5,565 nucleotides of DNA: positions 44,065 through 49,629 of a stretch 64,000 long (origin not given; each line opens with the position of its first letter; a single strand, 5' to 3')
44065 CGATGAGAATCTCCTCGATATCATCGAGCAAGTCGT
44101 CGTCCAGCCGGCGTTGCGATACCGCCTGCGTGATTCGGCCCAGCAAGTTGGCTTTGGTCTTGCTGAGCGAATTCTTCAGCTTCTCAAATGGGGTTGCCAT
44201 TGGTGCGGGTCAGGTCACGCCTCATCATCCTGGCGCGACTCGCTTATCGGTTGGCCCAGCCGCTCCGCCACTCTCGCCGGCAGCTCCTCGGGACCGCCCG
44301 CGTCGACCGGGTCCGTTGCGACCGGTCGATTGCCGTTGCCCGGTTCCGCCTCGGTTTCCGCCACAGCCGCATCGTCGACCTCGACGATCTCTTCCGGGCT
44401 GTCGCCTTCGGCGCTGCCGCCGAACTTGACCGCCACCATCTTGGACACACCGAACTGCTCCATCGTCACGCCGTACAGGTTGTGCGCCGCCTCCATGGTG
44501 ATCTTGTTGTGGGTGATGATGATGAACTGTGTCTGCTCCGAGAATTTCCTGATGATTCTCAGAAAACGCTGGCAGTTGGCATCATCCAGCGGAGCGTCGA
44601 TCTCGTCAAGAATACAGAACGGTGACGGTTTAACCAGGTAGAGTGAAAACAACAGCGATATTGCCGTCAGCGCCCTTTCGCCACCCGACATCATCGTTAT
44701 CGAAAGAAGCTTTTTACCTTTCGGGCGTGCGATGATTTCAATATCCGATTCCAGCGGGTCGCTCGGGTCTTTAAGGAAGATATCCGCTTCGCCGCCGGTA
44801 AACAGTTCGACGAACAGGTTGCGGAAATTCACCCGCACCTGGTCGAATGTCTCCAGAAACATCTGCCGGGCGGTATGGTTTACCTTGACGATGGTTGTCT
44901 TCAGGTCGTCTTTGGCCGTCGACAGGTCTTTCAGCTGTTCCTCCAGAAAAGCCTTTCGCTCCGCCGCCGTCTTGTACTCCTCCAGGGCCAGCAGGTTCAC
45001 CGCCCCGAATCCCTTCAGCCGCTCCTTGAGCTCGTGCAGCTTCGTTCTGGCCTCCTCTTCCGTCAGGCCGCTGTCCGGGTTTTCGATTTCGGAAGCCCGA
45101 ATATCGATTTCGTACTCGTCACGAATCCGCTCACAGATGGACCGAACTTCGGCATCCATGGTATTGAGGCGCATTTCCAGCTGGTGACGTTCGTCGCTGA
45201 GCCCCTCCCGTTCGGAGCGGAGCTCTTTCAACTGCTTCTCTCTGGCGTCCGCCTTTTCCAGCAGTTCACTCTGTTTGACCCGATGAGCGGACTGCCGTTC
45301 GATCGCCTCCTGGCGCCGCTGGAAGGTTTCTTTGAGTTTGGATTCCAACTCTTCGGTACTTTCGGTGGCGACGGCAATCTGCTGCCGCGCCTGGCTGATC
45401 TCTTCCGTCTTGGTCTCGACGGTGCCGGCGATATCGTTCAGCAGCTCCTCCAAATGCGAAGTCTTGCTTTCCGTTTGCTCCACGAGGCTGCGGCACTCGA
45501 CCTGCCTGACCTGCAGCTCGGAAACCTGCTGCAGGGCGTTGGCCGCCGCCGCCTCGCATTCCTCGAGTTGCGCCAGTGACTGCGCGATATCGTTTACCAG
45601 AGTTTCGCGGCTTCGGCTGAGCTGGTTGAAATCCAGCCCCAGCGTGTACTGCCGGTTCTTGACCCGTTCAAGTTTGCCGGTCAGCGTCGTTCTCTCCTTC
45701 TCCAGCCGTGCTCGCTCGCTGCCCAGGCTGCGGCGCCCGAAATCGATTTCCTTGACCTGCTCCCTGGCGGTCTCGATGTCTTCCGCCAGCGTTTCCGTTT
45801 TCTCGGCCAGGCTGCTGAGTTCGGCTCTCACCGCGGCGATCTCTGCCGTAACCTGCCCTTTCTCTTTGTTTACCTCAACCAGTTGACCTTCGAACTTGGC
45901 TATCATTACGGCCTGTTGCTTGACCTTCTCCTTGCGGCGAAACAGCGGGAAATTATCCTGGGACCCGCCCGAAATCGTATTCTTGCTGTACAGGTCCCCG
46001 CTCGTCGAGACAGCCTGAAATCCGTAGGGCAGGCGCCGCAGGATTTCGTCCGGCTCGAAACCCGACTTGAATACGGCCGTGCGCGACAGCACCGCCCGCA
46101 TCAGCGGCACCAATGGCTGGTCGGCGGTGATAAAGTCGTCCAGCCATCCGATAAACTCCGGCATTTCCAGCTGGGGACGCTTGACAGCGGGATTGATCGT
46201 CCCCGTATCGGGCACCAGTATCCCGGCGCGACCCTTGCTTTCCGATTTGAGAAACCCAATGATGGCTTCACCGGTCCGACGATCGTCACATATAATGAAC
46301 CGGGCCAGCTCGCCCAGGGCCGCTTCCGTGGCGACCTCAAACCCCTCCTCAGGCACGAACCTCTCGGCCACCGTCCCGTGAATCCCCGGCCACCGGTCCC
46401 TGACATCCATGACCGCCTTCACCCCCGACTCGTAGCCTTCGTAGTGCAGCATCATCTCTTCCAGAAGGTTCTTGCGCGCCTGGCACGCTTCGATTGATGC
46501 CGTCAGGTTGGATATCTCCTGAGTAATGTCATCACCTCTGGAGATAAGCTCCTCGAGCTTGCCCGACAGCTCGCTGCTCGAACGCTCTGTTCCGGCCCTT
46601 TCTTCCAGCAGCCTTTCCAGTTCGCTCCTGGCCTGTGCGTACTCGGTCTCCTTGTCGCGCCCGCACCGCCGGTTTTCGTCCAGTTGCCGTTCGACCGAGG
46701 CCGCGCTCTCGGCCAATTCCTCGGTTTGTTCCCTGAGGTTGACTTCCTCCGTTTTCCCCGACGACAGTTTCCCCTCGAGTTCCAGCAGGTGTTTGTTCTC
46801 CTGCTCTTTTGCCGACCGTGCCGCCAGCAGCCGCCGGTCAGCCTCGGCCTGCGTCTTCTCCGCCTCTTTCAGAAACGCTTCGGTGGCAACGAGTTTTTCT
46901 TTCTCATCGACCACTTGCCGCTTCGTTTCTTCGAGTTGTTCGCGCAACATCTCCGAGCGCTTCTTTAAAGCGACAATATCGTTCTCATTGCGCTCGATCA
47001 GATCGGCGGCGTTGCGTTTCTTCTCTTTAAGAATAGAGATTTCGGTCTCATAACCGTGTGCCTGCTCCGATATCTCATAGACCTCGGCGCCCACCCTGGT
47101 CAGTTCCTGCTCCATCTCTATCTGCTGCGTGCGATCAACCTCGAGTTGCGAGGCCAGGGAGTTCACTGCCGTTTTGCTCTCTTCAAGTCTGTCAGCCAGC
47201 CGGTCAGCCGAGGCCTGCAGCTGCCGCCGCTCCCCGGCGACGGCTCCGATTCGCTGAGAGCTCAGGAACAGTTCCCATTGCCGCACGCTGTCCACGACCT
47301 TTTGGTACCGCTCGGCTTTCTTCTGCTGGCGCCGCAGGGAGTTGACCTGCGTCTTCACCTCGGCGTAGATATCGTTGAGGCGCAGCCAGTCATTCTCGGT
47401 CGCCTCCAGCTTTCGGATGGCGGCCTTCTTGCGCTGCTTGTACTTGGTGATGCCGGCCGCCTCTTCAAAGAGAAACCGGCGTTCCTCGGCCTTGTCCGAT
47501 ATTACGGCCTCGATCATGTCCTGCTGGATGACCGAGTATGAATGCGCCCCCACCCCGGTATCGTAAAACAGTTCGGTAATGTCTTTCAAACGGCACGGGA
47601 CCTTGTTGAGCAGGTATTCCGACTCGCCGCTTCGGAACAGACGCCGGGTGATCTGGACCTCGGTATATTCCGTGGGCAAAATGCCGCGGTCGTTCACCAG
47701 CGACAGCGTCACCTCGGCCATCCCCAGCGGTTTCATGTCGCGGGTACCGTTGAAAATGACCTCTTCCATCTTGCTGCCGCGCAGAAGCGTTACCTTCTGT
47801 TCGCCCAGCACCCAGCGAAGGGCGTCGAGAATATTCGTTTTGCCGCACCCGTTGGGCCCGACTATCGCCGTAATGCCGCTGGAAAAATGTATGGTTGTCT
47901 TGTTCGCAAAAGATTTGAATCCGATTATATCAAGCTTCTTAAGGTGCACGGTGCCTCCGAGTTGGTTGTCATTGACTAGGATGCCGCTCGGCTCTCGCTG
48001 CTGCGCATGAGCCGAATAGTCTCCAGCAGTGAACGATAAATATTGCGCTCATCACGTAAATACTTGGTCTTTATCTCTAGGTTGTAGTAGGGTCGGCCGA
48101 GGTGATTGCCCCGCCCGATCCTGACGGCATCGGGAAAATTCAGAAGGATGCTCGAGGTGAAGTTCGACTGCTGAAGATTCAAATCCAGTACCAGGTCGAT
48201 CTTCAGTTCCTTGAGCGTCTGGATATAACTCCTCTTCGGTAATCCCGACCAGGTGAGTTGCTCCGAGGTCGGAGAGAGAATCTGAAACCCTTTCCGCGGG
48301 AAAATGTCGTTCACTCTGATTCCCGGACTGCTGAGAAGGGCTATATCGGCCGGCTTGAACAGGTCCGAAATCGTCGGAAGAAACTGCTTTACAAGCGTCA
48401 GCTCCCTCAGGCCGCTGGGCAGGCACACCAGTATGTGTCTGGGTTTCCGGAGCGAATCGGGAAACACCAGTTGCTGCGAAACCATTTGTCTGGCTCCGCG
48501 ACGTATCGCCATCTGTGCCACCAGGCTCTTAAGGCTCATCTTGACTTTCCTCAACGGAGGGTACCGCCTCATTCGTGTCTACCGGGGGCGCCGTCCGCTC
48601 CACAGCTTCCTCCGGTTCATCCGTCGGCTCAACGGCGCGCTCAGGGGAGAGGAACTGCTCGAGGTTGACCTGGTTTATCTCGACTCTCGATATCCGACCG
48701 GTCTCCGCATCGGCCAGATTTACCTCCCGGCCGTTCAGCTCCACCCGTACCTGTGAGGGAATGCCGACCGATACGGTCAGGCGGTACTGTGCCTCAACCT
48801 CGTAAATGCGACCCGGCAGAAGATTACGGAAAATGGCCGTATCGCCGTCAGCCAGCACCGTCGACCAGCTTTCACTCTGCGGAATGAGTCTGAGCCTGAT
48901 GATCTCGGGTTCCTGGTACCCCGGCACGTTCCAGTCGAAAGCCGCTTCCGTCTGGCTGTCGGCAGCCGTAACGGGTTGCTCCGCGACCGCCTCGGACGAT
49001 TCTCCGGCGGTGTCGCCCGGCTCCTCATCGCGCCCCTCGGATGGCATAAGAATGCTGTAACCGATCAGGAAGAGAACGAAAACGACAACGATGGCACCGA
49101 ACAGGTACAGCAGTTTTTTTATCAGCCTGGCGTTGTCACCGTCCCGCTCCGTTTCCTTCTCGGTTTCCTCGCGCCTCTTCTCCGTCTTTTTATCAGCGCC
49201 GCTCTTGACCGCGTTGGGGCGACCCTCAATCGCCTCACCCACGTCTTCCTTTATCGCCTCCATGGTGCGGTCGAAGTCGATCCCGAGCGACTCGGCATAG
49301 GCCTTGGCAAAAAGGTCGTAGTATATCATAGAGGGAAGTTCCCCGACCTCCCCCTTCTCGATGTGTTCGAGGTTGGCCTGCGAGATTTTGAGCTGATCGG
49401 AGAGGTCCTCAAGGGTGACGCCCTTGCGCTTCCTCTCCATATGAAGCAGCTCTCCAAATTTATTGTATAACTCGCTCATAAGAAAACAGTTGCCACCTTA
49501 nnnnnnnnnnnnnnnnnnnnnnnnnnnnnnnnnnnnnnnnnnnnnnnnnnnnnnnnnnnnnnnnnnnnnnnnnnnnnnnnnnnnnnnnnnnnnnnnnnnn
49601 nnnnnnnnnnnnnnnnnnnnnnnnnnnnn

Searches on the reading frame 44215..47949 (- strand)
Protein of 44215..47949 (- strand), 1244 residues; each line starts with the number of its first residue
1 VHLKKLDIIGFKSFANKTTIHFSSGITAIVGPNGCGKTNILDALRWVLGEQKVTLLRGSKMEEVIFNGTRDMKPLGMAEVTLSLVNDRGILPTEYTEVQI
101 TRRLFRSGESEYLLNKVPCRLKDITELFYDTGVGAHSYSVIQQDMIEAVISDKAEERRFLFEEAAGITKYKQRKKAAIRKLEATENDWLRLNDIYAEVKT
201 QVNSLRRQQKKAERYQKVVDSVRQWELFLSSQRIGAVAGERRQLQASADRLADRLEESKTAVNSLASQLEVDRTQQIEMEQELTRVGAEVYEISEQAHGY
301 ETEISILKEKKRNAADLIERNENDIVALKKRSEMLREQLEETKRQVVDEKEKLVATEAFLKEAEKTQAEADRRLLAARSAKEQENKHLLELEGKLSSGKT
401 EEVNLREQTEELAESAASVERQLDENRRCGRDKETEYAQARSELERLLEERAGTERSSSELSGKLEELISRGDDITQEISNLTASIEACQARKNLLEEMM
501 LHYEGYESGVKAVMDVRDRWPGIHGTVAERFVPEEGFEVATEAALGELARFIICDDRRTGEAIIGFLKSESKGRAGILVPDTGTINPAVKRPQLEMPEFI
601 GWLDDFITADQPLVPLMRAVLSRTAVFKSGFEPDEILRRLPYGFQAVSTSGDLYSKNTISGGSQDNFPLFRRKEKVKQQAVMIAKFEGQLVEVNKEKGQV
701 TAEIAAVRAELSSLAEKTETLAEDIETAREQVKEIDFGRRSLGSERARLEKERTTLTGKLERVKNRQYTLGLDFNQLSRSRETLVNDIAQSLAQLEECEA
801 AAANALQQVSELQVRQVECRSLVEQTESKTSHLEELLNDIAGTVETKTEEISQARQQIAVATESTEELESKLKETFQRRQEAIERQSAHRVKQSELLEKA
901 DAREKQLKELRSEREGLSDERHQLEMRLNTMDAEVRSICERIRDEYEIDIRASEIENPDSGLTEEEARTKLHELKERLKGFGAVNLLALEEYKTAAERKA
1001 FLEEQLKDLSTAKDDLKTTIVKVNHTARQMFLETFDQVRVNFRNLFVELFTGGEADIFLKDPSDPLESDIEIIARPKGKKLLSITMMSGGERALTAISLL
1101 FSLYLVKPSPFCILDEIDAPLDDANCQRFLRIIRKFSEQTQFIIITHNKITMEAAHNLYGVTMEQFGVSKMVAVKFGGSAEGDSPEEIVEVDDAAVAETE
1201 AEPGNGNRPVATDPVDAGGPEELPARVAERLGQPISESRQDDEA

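Call 17: search_protein_families(library=pfam, proteins=[window:44215-47949:-], max_evalue=0.001)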
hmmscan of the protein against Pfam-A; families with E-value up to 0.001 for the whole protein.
window:44215-47949:- (1244 aa): 7 families
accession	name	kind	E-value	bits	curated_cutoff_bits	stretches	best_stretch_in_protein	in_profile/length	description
PF02463.25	SMC_N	-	3.6e-66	223.2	40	1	2-1169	1-219/220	RecF/RecN/SMC N terminal domain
PF06470.18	SMC_hinge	-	1.8e-18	67.5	22.5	1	521-629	2-108/116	SMC proteins Flexible Hinge Domain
PF13304.12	AAA_21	-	9.2e-16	59.2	27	2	26-53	1-26/304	AAA domain, putative AbiEii toxin, Type IV TA system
PF13476.12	AAA_23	-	3e-09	38.2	27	1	5-212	1-196/201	AAA domain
PF13175.12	AAA_15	-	3.6e-09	37.1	32.1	1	1-414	1-244/374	AAA ATPase domain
PF13555.12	AAA_29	-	1.5e-06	28.3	27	1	3-49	1-47/61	P-loop containing region of AAA domain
PF14662.11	KASH_CCD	-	0.0004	20.9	43.3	1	694-839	35-190/191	Coiled-coil region of CCDC155 or KASH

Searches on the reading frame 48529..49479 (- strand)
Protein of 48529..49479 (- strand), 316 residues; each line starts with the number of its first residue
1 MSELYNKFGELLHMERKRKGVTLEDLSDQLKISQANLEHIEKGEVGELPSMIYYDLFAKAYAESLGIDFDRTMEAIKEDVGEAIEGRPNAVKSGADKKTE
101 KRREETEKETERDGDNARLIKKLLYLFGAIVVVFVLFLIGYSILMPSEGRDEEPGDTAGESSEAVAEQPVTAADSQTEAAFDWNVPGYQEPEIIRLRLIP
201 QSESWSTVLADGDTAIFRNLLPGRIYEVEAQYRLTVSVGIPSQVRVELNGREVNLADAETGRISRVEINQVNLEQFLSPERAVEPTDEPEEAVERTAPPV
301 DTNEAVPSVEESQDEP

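Call 17: search_protein_families(library=pfam, proteins=[window:48529-49479:-], max_evalue=0.001)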
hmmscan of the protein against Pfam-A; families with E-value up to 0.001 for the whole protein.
window:48529-49479:- (316 aa): 4 families
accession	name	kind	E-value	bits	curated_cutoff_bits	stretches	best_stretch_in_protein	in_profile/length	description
PF13413.12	HTH_25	-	9.6e-14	51.4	24.6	1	12-69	2-59/62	Helix-turn-helix domain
PF13464.11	RodZ_C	-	2.9e-10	40.4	23.9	1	201-266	5-71/72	RodZ C-terminal domain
PF13560.12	HTH_31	-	1.8e-06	28.6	27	1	8-51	2-44/64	Helix-turn-helix domain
PF12844.13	HTH_19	-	1.1e-05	25.7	30.2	1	10-68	2-54/64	Helix-turn-helix domain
